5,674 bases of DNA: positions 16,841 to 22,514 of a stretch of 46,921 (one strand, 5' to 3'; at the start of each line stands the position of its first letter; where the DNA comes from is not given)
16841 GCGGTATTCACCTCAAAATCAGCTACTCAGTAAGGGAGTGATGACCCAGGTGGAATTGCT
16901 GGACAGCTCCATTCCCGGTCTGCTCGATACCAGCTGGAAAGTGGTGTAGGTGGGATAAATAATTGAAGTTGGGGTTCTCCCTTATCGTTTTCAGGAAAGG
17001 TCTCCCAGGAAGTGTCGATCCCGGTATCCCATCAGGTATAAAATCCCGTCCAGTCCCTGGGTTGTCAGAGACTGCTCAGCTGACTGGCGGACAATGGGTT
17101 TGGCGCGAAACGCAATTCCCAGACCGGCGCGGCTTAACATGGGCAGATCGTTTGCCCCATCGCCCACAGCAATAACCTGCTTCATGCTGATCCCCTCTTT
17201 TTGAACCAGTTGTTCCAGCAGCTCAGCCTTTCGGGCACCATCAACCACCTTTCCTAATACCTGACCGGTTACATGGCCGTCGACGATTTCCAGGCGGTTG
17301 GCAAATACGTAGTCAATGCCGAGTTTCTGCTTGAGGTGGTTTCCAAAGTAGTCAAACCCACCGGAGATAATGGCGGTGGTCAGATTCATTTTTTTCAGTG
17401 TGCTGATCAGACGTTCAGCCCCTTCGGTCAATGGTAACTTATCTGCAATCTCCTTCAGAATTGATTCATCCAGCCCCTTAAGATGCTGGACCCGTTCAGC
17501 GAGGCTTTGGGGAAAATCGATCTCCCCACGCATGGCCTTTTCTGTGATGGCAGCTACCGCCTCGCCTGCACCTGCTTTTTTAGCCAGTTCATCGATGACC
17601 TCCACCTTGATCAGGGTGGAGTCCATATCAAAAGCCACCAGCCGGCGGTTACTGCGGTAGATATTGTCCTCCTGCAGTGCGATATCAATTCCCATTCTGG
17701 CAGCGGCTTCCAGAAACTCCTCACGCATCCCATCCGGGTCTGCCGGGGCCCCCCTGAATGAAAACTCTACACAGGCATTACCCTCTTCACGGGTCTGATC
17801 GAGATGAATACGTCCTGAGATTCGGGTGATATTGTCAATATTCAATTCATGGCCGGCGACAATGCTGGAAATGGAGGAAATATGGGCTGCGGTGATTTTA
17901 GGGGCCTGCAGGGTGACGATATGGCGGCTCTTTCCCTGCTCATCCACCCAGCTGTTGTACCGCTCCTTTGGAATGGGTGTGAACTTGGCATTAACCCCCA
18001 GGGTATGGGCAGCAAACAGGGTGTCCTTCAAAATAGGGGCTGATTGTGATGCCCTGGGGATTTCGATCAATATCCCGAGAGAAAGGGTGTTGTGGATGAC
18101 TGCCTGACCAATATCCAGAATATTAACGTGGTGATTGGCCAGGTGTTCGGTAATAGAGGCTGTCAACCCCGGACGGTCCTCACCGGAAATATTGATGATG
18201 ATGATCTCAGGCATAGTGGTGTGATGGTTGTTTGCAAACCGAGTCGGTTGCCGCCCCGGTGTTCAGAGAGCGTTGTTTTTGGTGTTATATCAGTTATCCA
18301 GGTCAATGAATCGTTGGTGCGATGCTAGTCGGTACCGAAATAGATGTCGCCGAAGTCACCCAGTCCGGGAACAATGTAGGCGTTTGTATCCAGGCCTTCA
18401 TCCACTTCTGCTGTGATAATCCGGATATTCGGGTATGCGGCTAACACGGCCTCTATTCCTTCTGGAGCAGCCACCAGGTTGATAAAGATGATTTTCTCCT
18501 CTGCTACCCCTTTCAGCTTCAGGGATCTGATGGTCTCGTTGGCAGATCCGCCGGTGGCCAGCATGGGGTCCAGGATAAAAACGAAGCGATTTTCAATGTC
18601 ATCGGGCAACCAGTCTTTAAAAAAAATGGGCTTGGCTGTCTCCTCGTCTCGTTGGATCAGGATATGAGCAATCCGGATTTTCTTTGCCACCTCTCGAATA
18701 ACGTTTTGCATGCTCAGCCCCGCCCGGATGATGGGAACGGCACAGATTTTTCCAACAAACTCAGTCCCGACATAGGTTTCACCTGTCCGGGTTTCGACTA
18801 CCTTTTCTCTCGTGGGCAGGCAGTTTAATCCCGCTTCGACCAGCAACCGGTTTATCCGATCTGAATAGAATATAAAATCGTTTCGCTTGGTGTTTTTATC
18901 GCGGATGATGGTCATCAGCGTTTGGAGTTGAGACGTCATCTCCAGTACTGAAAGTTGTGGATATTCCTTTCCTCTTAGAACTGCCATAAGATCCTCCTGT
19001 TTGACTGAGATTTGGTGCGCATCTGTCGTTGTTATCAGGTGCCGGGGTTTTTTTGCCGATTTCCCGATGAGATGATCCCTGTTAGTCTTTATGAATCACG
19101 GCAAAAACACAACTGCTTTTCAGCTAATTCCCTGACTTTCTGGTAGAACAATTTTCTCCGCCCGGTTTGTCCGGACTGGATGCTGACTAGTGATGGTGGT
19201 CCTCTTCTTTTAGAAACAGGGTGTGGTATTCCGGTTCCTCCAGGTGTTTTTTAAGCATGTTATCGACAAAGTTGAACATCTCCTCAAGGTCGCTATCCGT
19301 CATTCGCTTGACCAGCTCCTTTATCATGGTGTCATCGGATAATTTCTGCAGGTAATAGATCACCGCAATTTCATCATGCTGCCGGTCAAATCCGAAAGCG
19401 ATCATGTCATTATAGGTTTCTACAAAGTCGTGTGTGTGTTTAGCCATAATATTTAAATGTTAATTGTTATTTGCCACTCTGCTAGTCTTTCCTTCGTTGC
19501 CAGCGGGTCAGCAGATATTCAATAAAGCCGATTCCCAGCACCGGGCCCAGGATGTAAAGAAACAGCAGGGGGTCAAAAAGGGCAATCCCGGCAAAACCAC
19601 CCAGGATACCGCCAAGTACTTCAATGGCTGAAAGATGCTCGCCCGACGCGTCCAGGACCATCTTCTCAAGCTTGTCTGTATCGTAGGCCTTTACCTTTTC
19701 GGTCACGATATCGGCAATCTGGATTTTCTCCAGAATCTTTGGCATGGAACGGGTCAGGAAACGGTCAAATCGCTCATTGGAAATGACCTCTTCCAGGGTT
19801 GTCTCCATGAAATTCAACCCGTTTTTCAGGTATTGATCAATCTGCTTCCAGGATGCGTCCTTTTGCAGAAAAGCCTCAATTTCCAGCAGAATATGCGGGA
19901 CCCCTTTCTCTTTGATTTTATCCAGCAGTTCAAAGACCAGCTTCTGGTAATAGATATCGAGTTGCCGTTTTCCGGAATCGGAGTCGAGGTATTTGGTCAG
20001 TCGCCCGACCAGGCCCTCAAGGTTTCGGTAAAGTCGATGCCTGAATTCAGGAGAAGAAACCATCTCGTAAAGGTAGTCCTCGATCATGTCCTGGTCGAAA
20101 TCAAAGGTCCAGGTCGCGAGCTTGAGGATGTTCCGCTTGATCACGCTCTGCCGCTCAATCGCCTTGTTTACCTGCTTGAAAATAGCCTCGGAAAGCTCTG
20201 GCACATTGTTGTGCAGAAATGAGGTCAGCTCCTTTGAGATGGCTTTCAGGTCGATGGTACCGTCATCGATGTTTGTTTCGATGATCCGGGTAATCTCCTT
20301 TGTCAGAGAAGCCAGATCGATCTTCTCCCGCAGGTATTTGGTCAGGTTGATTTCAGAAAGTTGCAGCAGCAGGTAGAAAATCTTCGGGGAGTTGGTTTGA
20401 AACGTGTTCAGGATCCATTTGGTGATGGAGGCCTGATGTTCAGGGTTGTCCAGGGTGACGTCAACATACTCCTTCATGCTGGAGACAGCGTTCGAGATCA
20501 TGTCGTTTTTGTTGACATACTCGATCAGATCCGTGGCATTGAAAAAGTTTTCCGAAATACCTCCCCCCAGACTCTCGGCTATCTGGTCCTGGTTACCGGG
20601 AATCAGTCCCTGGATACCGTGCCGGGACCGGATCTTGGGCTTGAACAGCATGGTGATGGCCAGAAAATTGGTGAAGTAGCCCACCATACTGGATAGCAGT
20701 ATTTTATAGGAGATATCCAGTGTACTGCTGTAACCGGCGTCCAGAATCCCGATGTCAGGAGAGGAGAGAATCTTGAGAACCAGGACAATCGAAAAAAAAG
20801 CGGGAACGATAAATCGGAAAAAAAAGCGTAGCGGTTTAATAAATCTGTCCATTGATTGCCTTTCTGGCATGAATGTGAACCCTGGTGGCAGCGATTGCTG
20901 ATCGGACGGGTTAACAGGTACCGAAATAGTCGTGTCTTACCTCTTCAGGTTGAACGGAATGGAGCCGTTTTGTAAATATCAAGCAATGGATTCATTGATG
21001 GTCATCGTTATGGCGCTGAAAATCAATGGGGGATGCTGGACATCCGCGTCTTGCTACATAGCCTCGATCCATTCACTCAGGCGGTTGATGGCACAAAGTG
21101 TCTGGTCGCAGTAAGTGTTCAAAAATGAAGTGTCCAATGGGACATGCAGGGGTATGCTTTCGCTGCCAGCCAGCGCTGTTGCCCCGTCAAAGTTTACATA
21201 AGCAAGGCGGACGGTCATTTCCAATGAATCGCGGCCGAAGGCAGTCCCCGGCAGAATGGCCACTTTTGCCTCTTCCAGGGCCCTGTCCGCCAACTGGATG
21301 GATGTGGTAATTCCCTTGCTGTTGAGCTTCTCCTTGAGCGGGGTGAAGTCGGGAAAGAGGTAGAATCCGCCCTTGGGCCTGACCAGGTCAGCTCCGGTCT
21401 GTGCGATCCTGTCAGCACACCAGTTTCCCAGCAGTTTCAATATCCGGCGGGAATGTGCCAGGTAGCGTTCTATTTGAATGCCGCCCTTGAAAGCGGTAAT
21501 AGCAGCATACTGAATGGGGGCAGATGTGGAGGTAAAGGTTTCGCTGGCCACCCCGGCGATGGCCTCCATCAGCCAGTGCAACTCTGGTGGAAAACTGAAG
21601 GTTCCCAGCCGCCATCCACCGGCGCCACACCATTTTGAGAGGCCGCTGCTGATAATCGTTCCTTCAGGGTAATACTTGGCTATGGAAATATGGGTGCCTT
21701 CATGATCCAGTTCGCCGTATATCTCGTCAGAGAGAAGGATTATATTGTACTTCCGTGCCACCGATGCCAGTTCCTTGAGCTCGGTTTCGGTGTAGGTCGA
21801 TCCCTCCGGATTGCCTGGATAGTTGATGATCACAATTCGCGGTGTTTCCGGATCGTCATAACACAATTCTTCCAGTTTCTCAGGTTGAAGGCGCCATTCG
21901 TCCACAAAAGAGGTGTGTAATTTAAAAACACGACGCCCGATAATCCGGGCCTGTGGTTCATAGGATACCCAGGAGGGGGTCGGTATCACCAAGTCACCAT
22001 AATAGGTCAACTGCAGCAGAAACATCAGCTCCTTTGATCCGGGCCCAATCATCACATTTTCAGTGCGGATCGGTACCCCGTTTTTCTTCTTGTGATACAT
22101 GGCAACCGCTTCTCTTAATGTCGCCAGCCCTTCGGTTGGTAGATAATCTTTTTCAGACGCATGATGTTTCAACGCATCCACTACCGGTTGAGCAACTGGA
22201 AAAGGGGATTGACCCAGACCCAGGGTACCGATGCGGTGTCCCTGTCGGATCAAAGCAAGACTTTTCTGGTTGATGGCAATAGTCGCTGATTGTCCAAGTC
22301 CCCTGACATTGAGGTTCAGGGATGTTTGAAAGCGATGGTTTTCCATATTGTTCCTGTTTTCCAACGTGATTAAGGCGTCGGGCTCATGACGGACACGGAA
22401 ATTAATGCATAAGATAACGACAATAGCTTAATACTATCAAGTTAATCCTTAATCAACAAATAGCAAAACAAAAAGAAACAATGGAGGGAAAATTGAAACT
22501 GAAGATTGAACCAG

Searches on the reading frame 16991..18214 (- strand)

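Call 7: search_protein_families(library=pfam, proteins=[window:16991-18214:-])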
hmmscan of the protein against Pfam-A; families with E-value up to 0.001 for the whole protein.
window:16991-18214:- (407 aa): 9 families
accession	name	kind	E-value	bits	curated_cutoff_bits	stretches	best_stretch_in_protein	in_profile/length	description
PF13740.12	ACT_6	-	1.6e-26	92.4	23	1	3-78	1-75/76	ACT domain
PF00702.32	Hydrolase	-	4.2e-25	89.7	26.4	1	191-364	2-191/191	haloacid dehalogenase-like hydrolase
PF12710.13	HAD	-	1.3e-21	78.3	27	1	193-360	1-188/189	haloacid dehalogenase-like hydrolase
PF08282.18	Hydrolase_3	-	2.2e-12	47.7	20.9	1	325-393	184-253/255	haloacid dehalogenase-like hydrolase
PF06888.18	Put_Phosphatase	-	3.3e-07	30.4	27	0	192-305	2-117/234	Putative Phosphatase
PF01842.31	ACT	-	8.9e-07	29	27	1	6-44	2-40/66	ACT domain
PF21086.3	ACT_PSP_2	-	2.3e-06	28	24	1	96-180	1-76/77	ACT domain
PF13419.12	HAD_2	-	3.5e-05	24.4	23.8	1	194-365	2-173/178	Haloacid dehalogenase-like hydrolase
PF13291.12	ACT_4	-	0.0005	21.1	27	1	7-59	9-63/80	ACT domain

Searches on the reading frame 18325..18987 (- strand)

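Call 7: search_protein_families(library=pfam, proteins=[window:18325-18987:-])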
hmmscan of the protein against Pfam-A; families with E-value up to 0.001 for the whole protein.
window:18325-18987:- (220 aa): 2 families
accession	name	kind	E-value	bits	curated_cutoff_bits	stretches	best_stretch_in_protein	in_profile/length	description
PF14681.12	UPRTase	-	4.4e-72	242.3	27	1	18-219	4-206/206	Uracil phosphoribosyltransferase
PF00156.33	Pribosyltran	-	0.00012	21.9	26.3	1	128-188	82-140/158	Phosphoribosyl transferase domain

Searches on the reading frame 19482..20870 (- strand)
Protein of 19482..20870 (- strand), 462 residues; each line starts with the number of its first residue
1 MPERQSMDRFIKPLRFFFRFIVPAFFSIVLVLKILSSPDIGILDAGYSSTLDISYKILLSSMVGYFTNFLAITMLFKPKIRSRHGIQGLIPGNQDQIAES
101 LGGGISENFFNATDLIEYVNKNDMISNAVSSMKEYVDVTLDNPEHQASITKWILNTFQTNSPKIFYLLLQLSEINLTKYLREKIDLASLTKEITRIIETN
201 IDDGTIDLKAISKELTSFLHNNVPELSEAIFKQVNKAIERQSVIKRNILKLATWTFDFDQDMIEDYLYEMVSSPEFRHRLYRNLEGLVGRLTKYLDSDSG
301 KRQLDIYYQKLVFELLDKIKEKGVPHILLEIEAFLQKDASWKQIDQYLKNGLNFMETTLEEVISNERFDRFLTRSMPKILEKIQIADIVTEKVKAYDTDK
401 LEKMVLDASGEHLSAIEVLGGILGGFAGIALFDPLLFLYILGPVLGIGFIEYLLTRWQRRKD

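Call 7: search_protein_families(library=pfam, proteins=[window:19482-20870:-])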
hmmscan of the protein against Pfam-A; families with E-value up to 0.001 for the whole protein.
window:19482-20870:- (462 aa): 2 families
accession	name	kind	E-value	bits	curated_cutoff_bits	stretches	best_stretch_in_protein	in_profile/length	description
PF04286.17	DUF445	-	5.9e-32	112.4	33.8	1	61-432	4-362/368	Protein of unknown function (DUF445)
PF01480.22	PWI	-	0.00087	20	22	0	201-237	30-67/72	PWI domain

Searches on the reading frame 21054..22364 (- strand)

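Call 7: search_protein_families(library=pfam, proteins=[window:21054-22364:-])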
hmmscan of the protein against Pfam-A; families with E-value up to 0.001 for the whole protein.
window:21054-22364:- (436 aa): 1 family
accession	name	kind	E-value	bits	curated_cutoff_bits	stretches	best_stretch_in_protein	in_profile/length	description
PF00155.27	Aminotran_1_2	-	7.7e-49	167.2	19.7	1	48-387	6-344/361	Aminotransferase class I and II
